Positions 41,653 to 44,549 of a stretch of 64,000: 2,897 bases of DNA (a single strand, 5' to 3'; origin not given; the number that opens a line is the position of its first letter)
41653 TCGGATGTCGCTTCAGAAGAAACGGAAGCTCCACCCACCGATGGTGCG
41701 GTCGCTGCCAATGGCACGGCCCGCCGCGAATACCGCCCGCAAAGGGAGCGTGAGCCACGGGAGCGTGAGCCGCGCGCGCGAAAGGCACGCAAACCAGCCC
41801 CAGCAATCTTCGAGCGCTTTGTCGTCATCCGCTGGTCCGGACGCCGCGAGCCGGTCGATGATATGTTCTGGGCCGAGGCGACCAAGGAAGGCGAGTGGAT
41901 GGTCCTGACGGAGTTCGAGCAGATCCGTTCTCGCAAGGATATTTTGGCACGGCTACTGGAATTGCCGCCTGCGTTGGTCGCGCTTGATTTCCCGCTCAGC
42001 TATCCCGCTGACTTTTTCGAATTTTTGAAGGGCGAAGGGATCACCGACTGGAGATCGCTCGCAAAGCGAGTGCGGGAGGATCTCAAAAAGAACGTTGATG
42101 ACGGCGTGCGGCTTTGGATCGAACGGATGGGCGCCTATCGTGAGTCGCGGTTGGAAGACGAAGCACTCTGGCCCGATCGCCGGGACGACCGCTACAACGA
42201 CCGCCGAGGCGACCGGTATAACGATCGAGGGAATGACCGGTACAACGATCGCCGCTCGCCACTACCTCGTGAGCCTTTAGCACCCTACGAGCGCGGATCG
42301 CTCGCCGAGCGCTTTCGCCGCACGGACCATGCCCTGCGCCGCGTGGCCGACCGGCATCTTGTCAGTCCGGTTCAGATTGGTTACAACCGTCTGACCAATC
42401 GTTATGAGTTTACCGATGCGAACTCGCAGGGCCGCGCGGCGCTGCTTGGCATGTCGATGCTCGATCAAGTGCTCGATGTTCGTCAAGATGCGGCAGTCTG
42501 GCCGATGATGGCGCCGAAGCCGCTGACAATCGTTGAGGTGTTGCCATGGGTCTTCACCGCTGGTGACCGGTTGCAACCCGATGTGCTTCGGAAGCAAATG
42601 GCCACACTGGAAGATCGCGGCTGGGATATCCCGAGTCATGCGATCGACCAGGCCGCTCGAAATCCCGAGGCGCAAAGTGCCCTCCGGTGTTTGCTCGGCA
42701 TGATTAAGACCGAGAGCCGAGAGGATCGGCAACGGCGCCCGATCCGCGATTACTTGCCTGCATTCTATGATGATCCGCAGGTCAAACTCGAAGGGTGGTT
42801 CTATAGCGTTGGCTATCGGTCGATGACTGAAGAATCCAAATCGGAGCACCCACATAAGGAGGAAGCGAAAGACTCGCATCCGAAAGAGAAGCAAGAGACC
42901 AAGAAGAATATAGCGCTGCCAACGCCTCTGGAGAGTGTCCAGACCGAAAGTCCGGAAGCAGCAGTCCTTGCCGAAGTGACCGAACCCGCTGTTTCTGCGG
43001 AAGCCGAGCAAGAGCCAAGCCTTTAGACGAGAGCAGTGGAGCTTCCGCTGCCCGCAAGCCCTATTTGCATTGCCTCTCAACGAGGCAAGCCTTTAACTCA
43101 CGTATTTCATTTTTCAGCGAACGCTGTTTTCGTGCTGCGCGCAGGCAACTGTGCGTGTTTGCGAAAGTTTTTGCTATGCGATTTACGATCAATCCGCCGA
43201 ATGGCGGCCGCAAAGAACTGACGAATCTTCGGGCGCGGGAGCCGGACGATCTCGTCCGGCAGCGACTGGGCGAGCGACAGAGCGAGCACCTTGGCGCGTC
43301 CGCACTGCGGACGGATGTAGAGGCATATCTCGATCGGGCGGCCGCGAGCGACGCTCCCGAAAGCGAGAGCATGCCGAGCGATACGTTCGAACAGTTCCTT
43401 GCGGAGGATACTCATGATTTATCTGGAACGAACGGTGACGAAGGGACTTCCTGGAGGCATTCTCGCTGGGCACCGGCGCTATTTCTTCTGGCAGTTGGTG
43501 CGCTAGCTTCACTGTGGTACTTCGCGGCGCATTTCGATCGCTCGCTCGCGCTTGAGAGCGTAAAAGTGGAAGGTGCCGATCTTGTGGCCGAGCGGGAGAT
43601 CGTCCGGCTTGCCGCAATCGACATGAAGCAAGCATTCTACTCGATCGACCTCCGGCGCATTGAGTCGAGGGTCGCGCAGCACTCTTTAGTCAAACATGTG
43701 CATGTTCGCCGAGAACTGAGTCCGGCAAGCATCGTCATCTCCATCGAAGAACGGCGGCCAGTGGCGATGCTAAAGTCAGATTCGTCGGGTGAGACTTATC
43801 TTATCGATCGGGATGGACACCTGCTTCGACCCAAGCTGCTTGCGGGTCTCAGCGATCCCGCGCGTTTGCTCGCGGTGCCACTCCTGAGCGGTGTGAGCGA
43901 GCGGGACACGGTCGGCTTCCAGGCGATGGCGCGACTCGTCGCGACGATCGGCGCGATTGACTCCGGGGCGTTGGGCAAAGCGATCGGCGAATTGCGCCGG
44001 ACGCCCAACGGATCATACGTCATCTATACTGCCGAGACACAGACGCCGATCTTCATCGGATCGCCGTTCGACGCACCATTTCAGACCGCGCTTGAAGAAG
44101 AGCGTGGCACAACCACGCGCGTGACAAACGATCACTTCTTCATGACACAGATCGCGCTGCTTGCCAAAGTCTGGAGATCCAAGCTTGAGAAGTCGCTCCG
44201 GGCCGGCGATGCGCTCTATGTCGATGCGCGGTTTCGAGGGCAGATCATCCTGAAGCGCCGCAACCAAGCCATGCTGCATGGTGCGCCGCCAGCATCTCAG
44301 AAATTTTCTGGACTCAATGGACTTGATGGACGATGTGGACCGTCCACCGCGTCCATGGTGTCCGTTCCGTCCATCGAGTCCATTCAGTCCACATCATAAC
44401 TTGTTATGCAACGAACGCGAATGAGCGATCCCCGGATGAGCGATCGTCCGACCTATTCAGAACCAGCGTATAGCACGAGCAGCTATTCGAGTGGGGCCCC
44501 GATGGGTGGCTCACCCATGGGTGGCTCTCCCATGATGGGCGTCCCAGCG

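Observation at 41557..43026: Novel 489-aa protein replacing murB/ddl between murC and ftsQ, with DRYND tandem repeats and a possible RNase-H-like core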

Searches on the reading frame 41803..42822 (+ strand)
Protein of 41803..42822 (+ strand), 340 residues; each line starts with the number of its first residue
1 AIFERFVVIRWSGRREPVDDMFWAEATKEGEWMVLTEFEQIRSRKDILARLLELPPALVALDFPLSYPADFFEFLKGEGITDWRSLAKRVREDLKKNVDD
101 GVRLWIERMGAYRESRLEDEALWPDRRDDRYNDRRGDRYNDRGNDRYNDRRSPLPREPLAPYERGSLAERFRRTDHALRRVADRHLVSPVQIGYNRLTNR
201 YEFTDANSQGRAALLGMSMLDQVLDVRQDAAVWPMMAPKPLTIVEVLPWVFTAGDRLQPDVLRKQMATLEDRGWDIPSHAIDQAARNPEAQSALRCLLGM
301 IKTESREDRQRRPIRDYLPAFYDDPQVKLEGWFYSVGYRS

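Call 33: search_protein_families(library=pfam, alignment_id=A2, max_evalue=10)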
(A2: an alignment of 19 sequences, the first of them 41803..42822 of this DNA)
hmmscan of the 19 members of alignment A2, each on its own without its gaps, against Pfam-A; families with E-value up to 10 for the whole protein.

A. member 1, window:41803-42822:+ (340 aa): 1 family
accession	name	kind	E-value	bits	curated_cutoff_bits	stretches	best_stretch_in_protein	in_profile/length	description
PF18478.7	PIN_10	-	0.02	15.4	26.2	1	17-49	38-70/84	PIN like domain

B. families by the number of members that match (of 19 scanned): 7 families
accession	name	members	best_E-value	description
PF10789.14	Phage_RpbA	2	0.018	Phage RNA polymerase binding, RpbA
PF06041.17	DUF924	1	0.0022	Bacterial protein of unknown function (DUF924)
PF18478.7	PIN_10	1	0.02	PIN like domain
PF03028.21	Dynein_heavy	1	0.035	Dynein heavy chain region D6 P-loop domain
PF17668.7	Acetyltransf_17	1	0.047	Acetyltransferase (GNAT) domain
PF04250.19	DUF429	1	0.11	Protein of unknown function (DUF429)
PF18437.6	Nup54_C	1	0.22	Nup54 C-terminal interacting domain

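Call 34: search_solved_structures(query=A2, max_evalue=10, show_alignments=2)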
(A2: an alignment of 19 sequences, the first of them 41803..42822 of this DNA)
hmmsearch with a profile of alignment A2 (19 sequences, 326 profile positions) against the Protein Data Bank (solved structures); distinct sequences matched with E-value up to 10: 1.
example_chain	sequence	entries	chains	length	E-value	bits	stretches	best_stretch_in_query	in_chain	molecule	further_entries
4gnx_A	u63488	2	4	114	2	10.4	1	200-276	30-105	Putative uncharacterized protein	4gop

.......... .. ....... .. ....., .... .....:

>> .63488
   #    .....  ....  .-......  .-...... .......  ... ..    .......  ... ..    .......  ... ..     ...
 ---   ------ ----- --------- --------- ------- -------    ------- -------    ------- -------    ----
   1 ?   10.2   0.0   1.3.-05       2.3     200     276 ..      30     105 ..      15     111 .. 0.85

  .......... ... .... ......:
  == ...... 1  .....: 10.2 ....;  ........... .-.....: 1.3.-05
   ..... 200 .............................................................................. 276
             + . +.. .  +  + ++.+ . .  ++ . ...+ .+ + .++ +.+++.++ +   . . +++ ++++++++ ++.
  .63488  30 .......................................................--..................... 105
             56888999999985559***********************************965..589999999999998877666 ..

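Call 46: search_protein_representatives(alignment_id=A2)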
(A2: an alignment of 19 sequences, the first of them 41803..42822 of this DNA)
Query: 19 sequences, 326 profile positions. Proteins with E-value up to 0.001 (for the whole library): 260; up to 1e-10: 31; up to 1e-30: 18. The best 150 are listed.
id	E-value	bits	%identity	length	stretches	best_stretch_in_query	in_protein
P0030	9.5e-151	517.7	-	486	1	3-326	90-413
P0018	1.1e-147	507.6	-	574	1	2-326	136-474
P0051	2.9e-147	506.2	-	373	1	2-326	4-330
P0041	1.3e-146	504.1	-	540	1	2-326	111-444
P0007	2.0e-141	487.1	-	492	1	3-326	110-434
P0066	5.2e-141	485.7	-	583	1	2-325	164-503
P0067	2.0e-140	483.7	-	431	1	2-325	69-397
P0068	1.3e-134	464.7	-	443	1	2-325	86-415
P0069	1.8e-132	457.6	-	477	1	3-325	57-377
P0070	5.8e-82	291.6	-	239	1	87-325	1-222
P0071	4.2e-80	285.5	-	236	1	68-297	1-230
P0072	3.7e-78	279.1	-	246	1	141-326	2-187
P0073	7.3e-70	251.9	-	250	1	110-325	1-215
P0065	3.3e-65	236.6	-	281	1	2-166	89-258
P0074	7.8e-64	232.0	-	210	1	163-326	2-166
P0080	1.6e-19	86.4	-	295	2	191-324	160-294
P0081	6.1e-15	71.3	-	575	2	192-324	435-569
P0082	3.2e-14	69.0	-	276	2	192-321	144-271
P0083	4.0e-14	68.7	-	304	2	194-322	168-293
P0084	1.0e-13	67.3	-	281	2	196-302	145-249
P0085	3.3e-13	65.7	-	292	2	3-87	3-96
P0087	8.7e-12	61.0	-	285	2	191-322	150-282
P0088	1.0e-11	60.7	-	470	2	4-85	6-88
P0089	4.7e-11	58.6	-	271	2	6-87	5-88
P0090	6.2e-11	58.2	-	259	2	191-295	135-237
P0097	5.0e-09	51.9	-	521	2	3-96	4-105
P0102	4.4e-08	48.8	-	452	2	5-76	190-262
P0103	4.5e-08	48.8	-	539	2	192-300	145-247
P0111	1.5e-07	47.1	-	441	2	193-289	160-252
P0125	7.4e-07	44.8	-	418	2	6-72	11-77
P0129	1.0e-06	44.4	-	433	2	191-288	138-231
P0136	1.7e-06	43.6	-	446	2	5-85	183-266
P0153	4.7e-06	42.1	-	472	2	4-90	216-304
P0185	1.6e-05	40.4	-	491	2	5-85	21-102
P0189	2.0e-05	40.1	-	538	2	192-303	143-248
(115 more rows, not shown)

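Call 48: search_protein_families(library=pfam, proteins=[P0080, P0082, P0083, P0084, P0085, P0087, P0089, P0090, P0081, P0088], max_evalue=0.01)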
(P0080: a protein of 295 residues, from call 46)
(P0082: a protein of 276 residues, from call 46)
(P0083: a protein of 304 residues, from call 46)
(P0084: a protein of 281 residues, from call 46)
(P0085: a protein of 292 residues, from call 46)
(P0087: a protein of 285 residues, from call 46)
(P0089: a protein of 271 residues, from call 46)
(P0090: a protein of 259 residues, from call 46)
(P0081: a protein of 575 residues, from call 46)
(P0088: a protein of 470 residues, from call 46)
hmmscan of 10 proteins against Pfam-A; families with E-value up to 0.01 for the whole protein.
P0080 (295 aa): 0 families

P0082 (276 aa): 0 families

P0083 (304 aa): 1 family
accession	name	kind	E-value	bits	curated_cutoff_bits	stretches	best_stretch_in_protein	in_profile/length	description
PF04250.19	DUF429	-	0.0088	16.2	23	0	184-270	113-204/214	Protein of unknown function (DUF429)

P0084 (281 aa): 0 families

P0085 (292 aa): 0 families

P0087 (285 aa): 1 family
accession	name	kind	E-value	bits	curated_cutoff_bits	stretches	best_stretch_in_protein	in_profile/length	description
PF04250.19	DUF429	-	3.6e-06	27.3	23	1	51-247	26-195/214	Protein of unknown function (DUF429)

P0089 (271 aa): 0 families

P0090 (259 aa): 0 families

P0081 (575 aa): 0 families

P0088 (470 aa): 1 family
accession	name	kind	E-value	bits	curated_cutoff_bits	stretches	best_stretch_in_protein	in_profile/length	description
PF13328.12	HD_4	-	1.4e-10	41.6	27.2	1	284-363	1-77/156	HD domain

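Call 52: search_protein_families(library=pfam, alignment_id=A3, max_evalue=0.1)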
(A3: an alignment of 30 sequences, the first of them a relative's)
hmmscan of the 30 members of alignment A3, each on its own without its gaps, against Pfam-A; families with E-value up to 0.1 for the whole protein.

A. member 1, P0087 (285 aa): 1 family
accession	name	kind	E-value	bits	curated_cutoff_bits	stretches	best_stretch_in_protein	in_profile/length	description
PF04250.19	DUF429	-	3.6e-06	27.3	23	1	51-247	26-195/214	Protein of unknown function (DUF429)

B. families by the number of members that match (of 30 scanned): 2 families
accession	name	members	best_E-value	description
PF04250.19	DUF429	4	3.6e-06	Protein of unknown function (DUF429)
PF14529.12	Exo_endo_phos_2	1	0.015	Endonuclease-reverse transcriptase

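Call 54: find_encoding_contigs(protein=P0080, flank=5000, max_places=2)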
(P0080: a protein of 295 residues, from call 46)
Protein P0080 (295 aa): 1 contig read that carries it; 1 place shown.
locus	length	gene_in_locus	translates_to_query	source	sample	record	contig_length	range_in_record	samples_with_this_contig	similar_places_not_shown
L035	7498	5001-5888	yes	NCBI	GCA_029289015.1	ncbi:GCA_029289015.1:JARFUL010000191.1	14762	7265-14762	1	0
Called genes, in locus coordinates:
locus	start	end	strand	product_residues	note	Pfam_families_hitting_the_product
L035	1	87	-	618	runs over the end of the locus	PF01476:LysM (faint)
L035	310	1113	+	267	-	PF01522:Polysacc_deac_1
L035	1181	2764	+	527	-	PF00389:2-Hacid_dh, PF02826:2-Hacid_dh_C, PF19304:PGDH_inter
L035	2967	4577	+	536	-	PF22113:Mtrc-MtrF_II-IV_dom (faint), PF14522:Cytochrome_C7 (faint), PF14537:Cytochrom_c3_2 (faint), PF11783:Cytochrome_cB (weak)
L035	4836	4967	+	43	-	-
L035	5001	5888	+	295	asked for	-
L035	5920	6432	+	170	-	PF13380:CoA_binding_2, PF13302:Acetyltransf_3 (weak), PF00583:Acetyltransf_1, PF13508:Acetyltransf_7 (weak)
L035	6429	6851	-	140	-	-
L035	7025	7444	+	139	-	PF01894:YjbQ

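Call 55: find_encoding_contigs(protein=P0087, flank=5000, max_places=2)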
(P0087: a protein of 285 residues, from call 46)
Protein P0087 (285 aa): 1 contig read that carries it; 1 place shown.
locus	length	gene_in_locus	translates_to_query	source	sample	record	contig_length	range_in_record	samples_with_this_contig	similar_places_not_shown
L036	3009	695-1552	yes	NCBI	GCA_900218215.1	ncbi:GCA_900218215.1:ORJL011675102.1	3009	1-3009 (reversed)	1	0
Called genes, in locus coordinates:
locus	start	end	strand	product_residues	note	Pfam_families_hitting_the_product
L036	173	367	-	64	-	-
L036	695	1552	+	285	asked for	PF04250:DUF429 (weak)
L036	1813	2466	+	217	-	PF05724:TPMT, PF03848:TehB (weak), PF05175:MTS (weak), PF13489:Methyltransf_23 (weak), PF08241:Methyltransf_11, PF08242:Methyltransf_12, PF13649:Methyltransf_25, PF13847:Methyltransf_31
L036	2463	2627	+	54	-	-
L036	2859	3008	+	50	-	?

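Call 63: search_protein_families(library=pfam, proteins=[P0097, P0102, P0103, P0111, P0125, P0129, P0136, P0153, P0185, P0189], max_evalue=0.001)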
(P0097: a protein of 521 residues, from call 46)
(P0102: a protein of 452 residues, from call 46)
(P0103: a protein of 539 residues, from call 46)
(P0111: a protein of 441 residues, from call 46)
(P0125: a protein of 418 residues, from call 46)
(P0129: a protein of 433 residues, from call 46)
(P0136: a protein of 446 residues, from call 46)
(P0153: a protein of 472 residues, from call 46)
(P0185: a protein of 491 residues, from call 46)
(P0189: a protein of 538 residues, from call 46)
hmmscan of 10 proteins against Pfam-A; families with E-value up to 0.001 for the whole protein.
P0097 (521 aa): 1 family
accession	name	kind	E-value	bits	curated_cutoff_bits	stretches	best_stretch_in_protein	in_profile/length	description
PF02570.20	CbiC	-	7.3e-69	231.8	22.5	1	320-514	1-194/196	Precorrin-8X methylmutase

P0102 (452 aa): 1 family
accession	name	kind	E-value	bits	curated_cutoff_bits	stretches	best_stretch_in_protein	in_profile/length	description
PF13328.12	HD_4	-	1.6e-14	54.3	27.2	1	12-140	1-137/156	HD domain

P0103 (539 aa): 0 families

P0111 (441 aa): 1 family
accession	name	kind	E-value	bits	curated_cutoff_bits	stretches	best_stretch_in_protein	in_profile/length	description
PF04250.19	DUF429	-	7.9e-05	22.9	23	1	68-253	33-201/214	Protein of unknown function (DUF429)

P0125 (418 aa): 0 families

P0129 (433 aa): 1 family
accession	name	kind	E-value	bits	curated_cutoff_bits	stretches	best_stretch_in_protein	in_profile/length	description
PF00438.25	S-AdoMet_synt_N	-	2.1e-27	96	33.1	1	307-416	4-98/99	S-adenosylmethionine synthetase, N-terminal domain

P0136 (446 aa): 1 family
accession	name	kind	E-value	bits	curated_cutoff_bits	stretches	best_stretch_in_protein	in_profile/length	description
PF18731.6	HEPN_Swt1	-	9.2e-09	36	27.5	1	14-137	1-114/115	Swt1-like HEPN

P0153 (472 aa): 1 family
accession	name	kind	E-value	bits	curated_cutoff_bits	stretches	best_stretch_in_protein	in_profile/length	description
PF13328.12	HD_4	-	1e-19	71.2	27.2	1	11-145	1-147/156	HD domain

P0185 (491 aa): 2 families
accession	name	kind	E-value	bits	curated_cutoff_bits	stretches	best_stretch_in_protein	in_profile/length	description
PF13328.12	HD_4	-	6e-15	55.7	27.2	1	307-417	1-118/156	HD domain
PF01966.28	HD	-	0.0001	23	22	1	328-422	1-115/116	HD domain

P0189 (538 aa): 0 families

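Call 76: search_protein_families(library=ncbifam, alignment_id=A3, max_evalue=0.01)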
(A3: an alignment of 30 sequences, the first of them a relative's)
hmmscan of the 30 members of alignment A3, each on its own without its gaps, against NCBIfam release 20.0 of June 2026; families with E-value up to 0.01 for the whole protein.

A. member 1, P0087 (285 aa): 1 family
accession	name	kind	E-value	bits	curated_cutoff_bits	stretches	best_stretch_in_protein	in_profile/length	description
NF011066.0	PRK14495.1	equivalog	1.6e-12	47.2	596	2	5-94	167-258/452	putative molybdopterin-guanine dinucleotide biosynthesis protein MobB/unknown domain fusion protein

B. families by the number of members that match (of 30 scanned): 1 family
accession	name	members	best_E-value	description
NF011066.0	PRK14495.1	19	3.2e-13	putative molybdopterin-guanine dinucleotide biosynthesis protein MobB/unknown domain fusion protein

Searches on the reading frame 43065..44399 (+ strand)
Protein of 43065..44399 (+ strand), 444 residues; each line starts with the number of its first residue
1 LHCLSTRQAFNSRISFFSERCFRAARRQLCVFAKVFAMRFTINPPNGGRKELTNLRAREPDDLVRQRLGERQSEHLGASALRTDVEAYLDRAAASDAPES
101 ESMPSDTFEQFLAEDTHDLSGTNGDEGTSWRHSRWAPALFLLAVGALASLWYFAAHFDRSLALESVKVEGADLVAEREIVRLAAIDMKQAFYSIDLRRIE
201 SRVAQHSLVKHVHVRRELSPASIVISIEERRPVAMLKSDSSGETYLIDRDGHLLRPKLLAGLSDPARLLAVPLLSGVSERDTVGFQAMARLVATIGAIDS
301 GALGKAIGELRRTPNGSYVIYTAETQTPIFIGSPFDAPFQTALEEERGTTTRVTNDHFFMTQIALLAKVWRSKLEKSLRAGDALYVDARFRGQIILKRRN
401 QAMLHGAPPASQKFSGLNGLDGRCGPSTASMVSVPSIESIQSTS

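Call 39: search_protein_families(library=pfam, proteins=[window:43065-44399:+], max_evalue=0.1)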
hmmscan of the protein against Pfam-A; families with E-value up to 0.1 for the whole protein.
window:43065-44399:+ (444 aa): 2 families
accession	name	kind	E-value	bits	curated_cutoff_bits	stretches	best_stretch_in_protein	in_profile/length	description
PF08478.15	POTRA_1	-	3.3e-11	43.8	23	1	162-230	2-69/69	POTRA domain, FtsQ-type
PF03799.20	FtsQ_DivIB_C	-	0.015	16.6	21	1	242-330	7-80/114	Cell division protein FtsQ/DivIB, C-terminal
